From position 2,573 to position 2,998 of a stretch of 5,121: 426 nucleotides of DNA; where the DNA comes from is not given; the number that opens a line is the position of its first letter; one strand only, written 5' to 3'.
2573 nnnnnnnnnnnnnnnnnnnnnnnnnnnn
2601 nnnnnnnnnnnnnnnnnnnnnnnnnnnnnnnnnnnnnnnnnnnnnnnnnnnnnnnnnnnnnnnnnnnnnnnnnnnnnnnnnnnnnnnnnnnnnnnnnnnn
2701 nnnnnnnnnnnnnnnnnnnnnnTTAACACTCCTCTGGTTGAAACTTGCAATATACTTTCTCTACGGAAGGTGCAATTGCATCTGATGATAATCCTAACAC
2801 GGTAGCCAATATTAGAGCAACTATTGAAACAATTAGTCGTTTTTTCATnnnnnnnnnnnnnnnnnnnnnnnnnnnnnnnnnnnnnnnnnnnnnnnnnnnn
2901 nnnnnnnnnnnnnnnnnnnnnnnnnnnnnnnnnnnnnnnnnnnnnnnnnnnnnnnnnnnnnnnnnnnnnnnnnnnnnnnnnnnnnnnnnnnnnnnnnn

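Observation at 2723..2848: Unannotated 41-aa signal-anchor peptide wedged between VP5 and VP8: candidate lysis or exclusion factor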

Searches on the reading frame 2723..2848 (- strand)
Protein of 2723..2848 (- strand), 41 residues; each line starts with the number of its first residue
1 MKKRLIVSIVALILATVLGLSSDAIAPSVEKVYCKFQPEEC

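Call 5: search_protein_families(library=pfam, proteins=[window:2723-2848:-], max_evalue=0.1)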
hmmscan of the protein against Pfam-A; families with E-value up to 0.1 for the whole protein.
window:2723-2848:- (41 aa): 0 families

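Call 6: search_protein_families(library=phrogs, proteins=[window:2723-2848:-], max_evalue=1)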
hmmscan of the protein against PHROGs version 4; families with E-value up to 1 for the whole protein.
window:2723-2848:- (41 aa): 2 families
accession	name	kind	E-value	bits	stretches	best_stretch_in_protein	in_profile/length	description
phrog_8574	-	unknown function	0.34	11.9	1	2-21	6-25/47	-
phrog_4602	-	other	0.56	11.1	1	1-32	1-32/220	transglycosylase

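Call 7: find_homologous_proteins(query=window:2726-2848:-, max_evalue=10)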
Query seq(41 aa) (41 aa): 1 proteins with E <= 10 among 1 candidates.
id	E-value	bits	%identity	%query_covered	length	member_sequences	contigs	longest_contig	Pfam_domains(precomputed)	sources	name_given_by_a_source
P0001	1.3e-16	75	98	100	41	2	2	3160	-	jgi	-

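Call 8: find_encoding_contigs(protein=P0001, flank=5000)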
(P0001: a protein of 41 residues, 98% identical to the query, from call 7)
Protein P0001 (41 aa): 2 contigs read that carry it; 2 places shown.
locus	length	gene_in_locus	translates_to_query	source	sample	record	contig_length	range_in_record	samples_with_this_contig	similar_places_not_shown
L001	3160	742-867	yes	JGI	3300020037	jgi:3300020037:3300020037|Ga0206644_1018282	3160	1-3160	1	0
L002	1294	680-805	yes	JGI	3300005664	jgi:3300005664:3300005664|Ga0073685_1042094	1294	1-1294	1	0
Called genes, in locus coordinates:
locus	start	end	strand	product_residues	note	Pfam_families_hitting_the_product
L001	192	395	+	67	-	-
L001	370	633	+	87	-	PF20577:Phage_ORF5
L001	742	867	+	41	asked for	-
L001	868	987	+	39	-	-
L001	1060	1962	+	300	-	PF23343:REP_ORF2-G2P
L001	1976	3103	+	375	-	PF02305:Phage_F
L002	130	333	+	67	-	-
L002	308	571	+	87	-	PF20577:Phage_ORF5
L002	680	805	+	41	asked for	-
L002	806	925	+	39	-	-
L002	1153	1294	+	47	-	?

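Call 22: find_homologous_proteins(query=A1, max_evalue=10)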
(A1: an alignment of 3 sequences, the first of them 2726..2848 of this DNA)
Query A1 (3 sequences) (41 aa, profile of the alignment): 2 proteins with E <= 10 among 3 candidates.
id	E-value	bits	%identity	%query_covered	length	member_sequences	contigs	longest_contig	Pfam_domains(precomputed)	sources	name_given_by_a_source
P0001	1.2e-24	104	98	100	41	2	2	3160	-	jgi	-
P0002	1.6e-20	90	51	100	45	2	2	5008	-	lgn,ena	-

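Call 25: find_encoding_contigs(protein=P0002, flank=5000)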
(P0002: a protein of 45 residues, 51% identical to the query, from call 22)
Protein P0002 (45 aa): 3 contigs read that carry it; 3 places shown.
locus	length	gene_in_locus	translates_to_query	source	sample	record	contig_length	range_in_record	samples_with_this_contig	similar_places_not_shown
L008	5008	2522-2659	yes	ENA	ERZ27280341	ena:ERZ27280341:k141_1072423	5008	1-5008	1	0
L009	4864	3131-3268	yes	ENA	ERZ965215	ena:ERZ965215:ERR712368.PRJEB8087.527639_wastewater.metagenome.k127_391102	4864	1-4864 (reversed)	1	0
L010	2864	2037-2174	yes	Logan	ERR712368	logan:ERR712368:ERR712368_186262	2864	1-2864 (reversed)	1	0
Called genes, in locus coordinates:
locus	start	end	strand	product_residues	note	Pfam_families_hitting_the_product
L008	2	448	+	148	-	?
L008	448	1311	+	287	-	-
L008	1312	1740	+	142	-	PF09675:Chlamy_scaf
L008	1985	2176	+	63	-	-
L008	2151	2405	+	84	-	PF20577:Phage_ORF5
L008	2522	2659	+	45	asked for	-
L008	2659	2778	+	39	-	-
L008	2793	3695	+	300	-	PF23343:REP_ORF2-G2P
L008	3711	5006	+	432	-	?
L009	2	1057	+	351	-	?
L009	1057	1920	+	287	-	-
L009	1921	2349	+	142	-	PF09675:Chlamy_scaf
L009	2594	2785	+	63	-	-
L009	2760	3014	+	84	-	PF20577:Phage_ORF5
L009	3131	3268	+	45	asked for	-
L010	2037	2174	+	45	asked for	-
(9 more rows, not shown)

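Call 36: search_protein_representatives(alignment_id=A2)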
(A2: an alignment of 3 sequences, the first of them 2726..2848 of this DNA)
Query: 3 sequences, 41 profile positions. Proteins with E-value up to 0.001 (for the whole library): 12; up to 1e-10: 3; up to 1e-30: 0. The best 12 are listed.
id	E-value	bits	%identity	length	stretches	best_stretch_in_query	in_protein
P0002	1.2e-22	95.6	-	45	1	1-41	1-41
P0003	1.2e-15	73.2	-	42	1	1-41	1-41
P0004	3.1e-12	62.3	-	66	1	1-41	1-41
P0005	8.1e-09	51.3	-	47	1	1-41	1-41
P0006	4.0e-07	45.9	-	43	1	1-41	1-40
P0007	5.9e-06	42.2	-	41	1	1-41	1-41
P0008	1.6e-05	40.8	-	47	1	1-41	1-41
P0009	2.3e-05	40.3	-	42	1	1-41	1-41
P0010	4.7e-05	39.3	-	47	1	1-41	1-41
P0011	5.6e-05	39.0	-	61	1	1-41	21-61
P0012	1.1e-04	38.2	-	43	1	1-41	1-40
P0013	1.9e-04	37.3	-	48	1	2-41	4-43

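Call 39: find_homologous_proteins(query=A3, max_evalue=1)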
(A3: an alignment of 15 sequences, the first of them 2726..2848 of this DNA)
Query A3 (15 sequences) (41 aa, profile of the alignment): 17 proteins with E <= 1 among 5598 candidates.
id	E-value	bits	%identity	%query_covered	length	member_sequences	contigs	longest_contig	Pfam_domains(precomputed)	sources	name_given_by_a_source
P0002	9.9e-18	81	51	100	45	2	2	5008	-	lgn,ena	-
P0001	3.3e-17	80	98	100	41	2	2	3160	-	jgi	-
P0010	3.9e-17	80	41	100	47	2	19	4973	-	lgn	-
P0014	4.5e-17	79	54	100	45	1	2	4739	-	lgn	-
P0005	6.5e-17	79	49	100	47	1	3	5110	-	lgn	-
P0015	1.3e-16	78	44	100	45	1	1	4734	-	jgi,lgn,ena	-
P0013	1.5e-16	78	30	66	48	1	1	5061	-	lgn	-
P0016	1.6e-16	78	46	100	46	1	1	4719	-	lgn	-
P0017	1.8e-16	77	59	100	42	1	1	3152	-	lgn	-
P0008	4.2e-16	76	34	100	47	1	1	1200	-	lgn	-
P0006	1.8e-15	74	54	100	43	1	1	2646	-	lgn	-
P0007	2.3e-15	74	44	100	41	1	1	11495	-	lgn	-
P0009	3.3e-15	73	44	100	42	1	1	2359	-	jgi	jgi:phage shock protein PspC (stress-responsive transcriptional regulator)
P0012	1.8e-14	71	55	27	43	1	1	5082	-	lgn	-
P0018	9.0e-14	69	59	100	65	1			-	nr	nr:MAG: hypothetical protein [Microvirus sp.]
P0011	2.8e-13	67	46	100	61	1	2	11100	-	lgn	-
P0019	3.5e-4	38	50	34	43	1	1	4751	-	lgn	-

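Call 41: find_encoding_contigs(protein=P0007, flank=10000, max_places=2)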
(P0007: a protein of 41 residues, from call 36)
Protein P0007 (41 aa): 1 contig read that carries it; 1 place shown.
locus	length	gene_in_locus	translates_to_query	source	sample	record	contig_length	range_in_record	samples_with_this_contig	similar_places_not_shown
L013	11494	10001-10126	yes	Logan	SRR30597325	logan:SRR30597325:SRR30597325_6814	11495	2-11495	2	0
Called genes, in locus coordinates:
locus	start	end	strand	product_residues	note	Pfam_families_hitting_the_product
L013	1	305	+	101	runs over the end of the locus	?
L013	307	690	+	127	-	-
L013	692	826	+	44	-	-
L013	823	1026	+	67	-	-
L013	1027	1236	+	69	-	-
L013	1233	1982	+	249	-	-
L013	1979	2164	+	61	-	-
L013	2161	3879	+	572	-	PF03175:DNA_pol_B_2 (weak), PF03337:Pox_F12L, PF03175:DNA_pol_B_2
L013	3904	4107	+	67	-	-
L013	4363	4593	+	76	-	-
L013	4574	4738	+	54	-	-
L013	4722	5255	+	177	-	-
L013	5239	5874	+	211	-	-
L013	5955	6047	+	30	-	-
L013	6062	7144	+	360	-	-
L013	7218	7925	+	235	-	-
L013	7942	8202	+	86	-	-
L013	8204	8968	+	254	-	-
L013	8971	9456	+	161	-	-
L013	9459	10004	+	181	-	PF01464:SLT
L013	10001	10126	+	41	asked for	-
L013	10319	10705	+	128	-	-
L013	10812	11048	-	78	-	-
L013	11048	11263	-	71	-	-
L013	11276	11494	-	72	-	?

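Call 42: find_encoding_contigs(protein=P0011, flank=10000, max_places=2)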
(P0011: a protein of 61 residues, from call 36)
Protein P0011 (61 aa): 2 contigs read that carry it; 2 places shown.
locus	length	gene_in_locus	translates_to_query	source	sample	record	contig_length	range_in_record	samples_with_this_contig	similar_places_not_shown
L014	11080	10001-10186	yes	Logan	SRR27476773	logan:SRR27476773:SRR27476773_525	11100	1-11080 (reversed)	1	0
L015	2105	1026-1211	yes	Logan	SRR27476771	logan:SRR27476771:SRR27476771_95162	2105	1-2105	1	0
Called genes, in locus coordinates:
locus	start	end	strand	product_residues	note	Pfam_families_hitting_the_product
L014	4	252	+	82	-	-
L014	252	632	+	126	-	-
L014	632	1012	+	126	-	-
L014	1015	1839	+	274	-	-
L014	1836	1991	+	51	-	-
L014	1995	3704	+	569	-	PF03175:DNA_pol_B_2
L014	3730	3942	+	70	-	-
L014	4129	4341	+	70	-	-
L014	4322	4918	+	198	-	-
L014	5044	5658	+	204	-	-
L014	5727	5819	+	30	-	-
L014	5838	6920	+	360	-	-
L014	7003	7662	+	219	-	-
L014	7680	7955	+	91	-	-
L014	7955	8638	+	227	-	-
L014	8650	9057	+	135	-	-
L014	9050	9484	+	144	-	-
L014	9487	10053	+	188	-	PF01464:SLT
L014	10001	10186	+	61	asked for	-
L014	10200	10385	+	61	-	-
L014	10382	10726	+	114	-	-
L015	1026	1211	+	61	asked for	-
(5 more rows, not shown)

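Call 43: find_encoding_contigs(protein=P0010, flank=5000, max_places=2)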
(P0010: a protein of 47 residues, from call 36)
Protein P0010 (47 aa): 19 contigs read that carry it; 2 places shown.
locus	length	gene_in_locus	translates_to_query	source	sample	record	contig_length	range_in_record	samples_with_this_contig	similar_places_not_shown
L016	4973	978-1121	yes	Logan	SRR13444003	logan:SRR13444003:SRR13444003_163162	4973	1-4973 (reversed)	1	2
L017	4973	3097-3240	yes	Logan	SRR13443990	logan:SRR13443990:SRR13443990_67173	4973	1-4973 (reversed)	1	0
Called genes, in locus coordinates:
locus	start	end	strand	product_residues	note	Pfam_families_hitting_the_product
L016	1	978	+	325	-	?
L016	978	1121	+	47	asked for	-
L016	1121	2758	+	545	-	PF02305:Phage_F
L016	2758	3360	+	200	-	-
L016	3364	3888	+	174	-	PF09675:Chlamy_scaf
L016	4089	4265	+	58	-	-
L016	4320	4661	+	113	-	PF20577:Phage_ORF5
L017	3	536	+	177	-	?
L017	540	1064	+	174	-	PF09675:Chlamy_scaf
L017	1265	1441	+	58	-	-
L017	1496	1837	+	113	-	PF20577:Phage_ORF5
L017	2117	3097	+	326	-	PF23343:REP_ORF2-G2P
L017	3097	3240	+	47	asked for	-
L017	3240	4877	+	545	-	PF02305:Phage_F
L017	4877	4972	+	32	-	?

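Call 44: find_encoding_contigs(protein=P0005, flank=5000, max_places=1)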
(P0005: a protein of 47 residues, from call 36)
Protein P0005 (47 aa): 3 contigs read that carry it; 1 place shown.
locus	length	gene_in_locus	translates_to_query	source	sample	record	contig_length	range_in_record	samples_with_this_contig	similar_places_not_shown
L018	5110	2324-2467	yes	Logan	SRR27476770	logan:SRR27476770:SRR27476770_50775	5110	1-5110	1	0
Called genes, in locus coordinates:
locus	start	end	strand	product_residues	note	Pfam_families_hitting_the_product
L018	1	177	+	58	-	?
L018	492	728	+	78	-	-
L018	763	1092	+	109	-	PF20577:Phage_ORF5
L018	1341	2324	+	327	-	PF23343:REP_ORF2-G2P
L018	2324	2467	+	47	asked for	-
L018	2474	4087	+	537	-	PF02305:Phage_F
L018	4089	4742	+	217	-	-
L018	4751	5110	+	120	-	?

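Call 45: find_encoding_contigs(protein=P0013, flank=5000, max_places=1)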
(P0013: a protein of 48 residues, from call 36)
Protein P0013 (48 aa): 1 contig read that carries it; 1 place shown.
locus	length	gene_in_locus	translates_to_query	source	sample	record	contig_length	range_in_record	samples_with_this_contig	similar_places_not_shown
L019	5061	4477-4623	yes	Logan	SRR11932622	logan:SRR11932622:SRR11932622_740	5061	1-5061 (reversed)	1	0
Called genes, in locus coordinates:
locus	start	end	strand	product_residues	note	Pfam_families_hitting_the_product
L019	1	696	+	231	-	?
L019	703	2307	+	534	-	PF02305:Phage_F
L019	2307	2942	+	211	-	-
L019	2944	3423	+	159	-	PF09675:Chlamy_scaf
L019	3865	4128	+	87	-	PF20577:Phage_ORF5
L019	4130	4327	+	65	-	-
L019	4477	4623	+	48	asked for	-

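Call 46: find_encoding_contigs(protein=P0012, flank=5000, max_places=1)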
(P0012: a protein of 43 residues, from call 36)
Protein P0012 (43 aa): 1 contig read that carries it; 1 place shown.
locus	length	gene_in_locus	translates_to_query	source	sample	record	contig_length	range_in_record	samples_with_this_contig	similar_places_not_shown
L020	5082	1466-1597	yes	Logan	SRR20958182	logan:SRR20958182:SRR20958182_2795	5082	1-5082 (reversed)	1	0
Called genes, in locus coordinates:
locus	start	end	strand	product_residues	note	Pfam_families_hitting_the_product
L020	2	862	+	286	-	?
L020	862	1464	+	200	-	-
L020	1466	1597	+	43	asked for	-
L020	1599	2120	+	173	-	PF09675:Chlamy_scaf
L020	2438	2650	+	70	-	-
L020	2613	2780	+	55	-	-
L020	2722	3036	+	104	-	PF20577:Phage_ORF5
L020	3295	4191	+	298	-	PF23343:REP_ORF2-G2P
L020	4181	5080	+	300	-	?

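Call 47: find_encoding_contigs(protein=P0009, flank=5000, max_places=1)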
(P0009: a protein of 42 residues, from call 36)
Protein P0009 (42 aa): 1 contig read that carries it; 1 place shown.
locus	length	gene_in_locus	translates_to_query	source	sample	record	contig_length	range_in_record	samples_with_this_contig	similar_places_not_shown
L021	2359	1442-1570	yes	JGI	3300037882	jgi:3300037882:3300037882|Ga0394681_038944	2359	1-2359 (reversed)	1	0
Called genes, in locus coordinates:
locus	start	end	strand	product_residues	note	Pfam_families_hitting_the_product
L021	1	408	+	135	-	?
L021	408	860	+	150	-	-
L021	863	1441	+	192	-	PF01464:SLT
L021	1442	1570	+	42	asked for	-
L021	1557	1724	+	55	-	-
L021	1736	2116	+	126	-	-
